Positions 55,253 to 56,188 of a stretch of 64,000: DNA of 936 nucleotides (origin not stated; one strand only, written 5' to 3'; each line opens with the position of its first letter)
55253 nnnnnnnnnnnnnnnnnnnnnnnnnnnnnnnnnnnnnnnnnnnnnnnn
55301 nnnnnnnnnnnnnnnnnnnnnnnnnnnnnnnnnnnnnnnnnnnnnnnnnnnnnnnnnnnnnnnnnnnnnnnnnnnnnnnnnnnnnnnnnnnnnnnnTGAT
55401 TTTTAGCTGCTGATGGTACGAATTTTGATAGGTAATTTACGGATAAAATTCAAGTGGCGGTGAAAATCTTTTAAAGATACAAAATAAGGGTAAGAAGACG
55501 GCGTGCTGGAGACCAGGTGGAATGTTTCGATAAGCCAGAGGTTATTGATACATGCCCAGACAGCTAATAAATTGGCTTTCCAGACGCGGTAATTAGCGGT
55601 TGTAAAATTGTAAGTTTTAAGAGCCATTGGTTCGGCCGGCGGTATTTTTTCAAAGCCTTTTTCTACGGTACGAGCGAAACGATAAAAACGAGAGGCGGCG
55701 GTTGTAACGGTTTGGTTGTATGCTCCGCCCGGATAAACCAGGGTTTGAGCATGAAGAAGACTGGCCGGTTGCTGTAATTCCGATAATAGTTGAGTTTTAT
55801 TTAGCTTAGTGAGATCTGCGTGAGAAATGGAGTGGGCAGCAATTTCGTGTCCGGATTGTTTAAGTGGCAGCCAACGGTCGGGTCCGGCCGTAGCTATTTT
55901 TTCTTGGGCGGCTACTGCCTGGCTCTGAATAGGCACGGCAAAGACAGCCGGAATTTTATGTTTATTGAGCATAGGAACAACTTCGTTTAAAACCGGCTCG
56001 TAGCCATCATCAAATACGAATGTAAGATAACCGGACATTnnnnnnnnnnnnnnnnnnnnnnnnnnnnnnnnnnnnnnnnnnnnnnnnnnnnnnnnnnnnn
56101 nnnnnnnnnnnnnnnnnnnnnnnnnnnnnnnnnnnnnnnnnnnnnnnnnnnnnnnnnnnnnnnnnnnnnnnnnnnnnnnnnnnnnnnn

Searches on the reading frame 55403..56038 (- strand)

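Call 60: search_protein_families(library=ncbifam, proteins=[window:55403-56038:-], max_evalue=0.00001)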
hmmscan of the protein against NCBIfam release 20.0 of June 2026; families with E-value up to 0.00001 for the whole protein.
window:55403-56038:- (211 aa): 5 families
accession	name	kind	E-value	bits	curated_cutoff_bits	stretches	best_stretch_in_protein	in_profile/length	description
TIGR04243.1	nodulat_NodB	equivalog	8.4e-08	31.9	240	1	6-96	5-87/197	chitooligosaccharide deacetylase NodB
TIGR02884.1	spore_pdaA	equivalog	2e-06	27.7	298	1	4-90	40-116/224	delta-lactam-biosynthetic de-N-acetylase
NF050820.1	PolSacchBiosHfsH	equivalog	2.8e-06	27.2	400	1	6-129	37-165/249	oligosaccharide deacetylase HfsH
TIGR02764.1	spore_ybaN_pdaB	equivalog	6e-06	26.2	237.4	1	8-116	11-117/191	polysaccharide deacetylase family sporulation protein PdaB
TIGR03938.2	deacetyl_PgaB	equivalog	8.1e-06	24.4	321.9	0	8-48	69-109/621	poly-beta-1,6-N-acetyl-D-glucosamine N-deacetylase PgaB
